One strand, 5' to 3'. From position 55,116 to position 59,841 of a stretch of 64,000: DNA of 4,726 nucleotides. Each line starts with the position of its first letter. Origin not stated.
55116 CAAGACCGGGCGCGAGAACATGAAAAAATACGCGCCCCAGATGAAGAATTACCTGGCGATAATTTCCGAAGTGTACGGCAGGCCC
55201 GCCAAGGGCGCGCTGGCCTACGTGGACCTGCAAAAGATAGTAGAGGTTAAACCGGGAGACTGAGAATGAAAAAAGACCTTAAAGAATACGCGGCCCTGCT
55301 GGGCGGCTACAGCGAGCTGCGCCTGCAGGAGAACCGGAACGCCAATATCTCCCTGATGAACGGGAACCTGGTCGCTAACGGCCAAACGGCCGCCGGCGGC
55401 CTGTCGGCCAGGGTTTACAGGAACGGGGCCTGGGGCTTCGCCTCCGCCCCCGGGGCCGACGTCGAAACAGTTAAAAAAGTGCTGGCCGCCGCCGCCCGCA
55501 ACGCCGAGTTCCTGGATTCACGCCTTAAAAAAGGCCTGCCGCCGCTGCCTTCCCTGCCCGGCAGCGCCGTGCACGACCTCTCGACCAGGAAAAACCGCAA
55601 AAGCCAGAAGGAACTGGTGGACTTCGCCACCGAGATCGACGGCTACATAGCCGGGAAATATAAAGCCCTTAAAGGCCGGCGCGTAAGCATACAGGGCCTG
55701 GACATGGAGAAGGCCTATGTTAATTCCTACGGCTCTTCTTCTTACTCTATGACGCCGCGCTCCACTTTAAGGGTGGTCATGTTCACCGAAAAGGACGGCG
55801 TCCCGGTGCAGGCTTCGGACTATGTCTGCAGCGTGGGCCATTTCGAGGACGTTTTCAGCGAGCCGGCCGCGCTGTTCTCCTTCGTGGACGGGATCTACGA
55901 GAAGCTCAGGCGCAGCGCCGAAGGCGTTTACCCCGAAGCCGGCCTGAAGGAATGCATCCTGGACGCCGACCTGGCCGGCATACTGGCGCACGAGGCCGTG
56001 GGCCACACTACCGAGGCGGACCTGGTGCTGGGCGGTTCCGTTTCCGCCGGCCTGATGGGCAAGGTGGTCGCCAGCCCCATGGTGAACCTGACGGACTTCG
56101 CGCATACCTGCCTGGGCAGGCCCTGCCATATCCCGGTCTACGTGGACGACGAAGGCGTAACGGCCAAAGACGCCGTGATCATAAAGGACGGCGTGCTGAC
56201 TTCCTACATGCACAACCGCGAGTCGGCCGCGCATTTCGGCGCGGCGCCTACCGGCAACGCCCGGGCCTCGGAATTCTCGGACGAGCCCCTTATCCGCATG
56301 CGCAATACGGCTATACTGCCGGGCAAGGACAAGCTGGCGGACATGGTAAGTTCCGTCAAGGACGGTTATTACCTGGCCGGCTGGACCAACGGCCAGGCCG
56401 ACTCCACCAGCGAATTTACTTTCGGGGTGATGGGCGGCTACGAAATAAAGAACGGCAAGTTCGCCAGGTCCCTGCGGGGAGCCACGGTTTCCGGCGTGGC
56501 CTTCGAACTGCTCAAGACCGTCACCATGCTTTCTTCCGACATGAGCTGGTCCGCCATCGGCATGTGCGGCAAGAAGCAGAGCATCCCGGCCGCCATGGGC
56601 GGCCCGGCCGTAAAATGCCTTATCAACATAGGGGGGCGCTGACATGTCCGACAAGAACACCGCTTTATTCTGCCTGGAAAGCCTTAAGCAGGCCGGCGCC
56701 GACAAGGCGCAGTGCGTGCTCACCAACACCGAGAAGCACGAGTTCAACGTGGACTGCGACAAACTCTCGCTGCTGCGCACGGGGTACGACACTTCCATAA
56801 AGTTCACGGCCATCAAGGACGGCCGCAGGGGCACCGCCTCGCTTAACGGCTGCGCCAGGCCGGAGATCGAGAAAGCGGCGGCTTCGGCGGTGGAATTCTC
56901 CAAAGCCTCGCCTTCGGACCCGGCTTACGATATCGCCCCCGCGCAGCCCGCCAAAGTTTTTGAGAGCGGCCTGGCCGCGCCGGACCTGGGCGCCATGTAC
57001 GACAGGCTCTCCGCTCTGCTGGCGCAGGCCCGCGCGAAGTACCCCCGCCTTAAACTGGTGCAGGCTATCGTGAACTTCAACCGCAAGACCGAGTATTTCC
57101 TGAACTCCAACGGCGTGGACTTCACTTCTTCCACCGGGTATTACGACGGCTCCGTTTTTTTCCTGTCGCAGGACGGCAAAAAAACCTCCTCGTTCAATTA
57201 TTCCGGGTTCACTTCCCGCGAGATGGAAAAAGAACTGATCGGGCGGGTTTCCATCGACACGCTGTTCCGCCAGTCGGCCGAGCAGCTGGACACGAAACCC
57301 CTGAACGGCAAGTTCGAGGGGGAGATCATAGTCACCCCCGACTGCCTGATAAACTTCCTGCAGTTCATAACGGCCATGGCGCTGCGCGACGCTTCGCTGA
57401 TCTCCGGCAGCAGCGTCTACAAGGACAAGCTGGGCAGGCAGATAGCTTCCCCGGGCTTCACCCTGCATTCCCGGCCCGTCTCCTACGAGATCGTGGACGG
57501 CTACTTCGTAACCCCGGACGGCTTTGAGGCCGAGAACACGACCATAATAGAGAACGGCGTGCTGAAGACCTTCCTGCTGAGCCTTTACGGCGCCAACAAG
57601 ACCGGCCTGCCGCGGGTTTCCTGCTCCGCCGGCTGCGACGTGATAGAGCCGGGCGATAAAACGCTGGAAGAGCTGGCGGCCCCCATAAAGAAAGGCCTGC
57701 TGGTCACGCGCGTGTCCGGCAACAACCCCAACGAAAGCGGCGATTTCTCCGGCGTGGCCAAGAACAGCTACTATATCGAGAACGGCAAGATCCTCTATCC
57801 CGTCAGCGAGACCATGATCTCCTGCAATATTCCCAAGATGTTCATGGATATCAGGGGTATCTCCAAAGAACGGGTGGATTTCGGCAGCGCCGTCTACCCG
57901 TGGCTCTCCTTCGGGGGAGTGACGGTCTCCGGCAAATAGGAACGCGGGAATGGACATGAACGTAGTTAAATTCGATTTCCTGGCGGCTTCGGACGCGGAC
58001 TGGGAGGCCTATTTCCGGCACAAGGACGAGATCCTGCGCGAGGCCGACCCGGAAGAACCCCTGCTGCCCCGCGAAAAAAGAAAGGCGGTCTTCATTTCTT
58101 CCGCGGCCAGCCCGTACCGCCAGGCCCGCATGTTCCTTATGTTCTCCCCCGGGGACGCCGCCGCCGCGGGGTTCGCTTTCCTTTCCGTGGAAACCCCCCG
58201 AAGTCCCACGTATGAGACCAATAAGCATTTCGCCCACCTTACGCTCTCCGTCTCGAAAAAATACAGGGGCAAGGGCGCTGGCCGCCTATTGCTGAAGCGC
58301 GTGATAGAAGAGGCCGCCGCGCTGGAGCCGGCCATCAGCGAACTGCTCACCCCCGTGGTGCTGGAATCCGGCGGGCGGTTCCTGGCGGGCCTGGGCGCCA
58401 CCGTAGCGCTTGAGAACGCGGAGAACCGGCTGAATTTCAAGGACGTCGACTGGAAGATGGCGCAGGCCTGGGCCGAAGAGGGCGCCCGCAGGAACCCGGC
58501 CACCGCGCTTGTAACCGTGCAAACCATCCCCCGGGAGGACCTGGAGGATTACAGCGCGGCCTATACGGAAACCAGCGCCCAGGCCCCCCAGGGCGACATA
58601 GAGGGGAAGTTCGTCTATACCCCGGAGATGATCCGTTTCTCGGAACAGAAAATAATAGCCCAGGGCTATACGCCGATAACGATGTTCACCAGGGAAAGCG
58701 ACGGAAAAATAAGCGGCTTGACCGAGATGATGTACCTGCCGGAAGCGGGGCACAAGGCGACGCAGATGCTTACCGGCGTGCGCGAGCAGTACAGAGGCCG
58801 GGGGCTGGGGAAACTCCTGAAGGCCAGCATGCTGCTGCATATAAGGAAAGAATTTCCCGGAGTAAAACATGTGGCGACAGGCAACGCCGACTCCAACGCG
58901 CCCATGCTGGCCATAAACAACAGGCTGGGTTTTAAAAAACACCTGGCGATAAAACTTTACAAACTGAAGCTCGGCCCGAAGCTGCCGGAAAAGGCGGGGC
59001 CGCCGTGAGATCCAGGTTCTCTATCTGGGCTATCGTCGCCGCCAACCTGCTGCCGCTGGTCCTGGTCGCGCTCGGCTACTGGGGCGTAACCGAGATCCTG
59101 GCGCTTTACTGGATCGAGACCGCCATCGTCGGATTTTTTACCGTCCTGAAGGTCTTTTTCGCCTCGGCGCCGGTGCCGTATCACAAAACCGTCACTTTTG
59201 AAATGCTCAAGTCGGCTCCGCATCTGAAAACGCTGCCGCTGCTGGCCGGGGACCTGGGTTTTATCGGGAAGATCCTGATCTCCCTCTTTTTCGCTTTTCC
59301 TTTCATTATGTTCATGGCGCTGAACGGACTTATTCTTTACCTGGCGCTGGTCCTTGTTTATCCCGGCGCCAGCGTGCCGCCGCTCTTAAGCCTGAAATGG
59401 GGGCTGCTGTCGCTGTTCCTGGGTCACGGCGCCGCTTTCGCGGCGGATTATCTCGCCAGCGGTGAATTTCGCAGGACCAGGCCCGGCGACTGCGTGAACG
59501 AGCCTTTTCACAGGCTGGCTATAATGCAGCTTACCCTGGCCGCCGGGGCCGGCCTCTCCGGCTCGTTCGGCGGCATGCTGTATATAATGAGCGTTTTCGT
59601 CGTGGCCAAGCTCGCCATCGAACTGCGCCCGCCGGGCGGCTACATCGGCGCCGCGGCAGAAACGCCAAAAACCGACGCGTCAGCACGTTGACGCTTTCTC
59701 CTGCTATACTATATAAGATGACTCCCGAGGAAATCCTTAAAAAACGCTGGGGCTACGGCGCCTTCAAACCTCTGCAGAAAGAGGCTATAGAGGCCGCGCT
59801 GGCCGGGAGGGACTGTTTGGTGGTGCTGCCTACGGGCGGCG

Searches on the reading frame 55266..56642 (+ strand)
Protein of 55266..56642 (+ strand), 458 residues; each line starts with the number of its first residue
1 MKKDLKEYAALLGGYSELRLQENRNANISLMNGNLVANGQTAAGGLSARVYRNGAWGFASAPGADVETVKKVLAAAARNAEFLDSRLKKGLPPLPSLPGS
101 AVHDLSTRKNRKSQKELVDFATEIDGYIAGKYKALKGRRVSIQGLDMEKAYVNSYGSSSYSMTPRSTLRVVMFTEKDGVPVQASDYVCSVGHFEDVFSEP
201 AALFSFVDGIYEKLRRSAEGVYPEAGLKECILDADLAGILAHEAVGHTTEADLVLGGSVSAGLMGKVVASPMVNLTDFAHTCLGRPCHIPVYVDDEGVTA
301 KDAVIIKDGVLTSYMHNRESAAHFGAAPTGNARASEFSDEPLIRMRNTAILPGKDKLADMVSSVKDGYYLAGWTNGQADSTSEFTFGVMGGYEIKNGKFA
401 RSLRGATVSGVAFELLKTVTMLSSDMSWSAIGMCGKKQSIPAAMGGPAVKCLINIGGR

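Call 91: search_protein_families(library=pfam, proteins=[window:55266-56642:+], max_evalue=0.0001)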
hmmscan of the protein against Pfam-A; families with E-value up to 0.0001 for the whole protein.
window:55266-56642:+ (458 aa): 2 families
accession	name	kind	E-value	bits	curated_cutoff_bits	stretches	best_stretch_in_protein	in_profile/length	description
PF19289.4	PmbA_TldD_3rd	-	1.7e-49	168.4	22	1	230-450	6-212/220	PmbA/TldA metallopeptidase C-terminal domain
PF01523.21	PmbA_TldD_1st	-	1.4e-10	41.6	20.9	1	17-80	2-65/65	PmbA/TldA metallopeptidase domain 1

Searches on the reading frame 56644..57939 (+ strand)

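Call 91: search_protein_families(library=pfam, proteins=[window:56644-57939:+], max_evalue=0.0001)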
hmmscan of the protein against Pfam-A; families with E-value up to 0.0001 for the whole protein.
window:56644-57939:+ (431 aa): 1 family
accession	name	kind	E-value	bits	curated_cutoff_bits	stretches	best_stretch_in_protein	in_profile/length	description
PF19289.4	PmbA_TldD_3rd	-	3.7e-46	157.5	22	1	227-430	5-220/220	PmbA/TldA metallopeptidase C-terminal domain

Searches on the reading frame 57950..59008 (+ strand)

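Call 91: search_protein_families(library=pfam, proteins=[window:57950-59008:+], max_evalue=0.0001)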
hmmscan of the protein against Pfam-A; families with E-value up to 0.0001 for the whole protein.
window:57950-59008:+ (352 aa): 6 families
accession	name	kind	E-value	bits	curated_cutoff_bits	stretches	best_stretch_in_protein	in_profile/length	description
PF00583.31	Acetyltransf_1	-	2.8e-12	47.4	20.7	1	69-125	43-91/116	Acetyltransferase (GNAT) family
PF13508.13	Acetyltransf_7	-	1.1e-09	39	27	0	91-125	28-58/84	Acetyltransferase (GNAT) domain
PF13673.13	Acetyltransf_10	-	8.8e-08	32.6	23.6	0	99-131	57-89/128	Acetyltransferase (GNAT) domain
PF14542.12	Acetyltransf_CG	-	7.7e-07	29.6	30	0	259-301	14-56/80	GCN5-related N-acetyl-transferase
PF13302.13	Acetyltransf_3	-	5.1e-06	27.7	25.4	0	222-329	31-138/138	Acetyltransferase (GNAT) domain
PF08445.16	FR47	-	8e-05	23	22.1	0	277-331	29-80/86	FR47-like protein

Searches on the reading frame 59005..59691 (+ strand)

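Call 91: search_protein_families(library=pfam, proteins=[window:59005-59691:+], max_evalue=0.0001)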
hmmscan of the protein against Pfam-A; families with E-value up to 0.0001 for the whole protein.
window:59005-59691:+ (228 aa): 1 family
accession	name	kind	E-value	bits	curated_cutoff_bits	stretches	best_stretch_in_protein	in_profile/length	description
PF20108.4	DUF6498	-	2.4e-33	115.6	23.7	1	2-207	7-191/207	Family of unknown function (DUF6498)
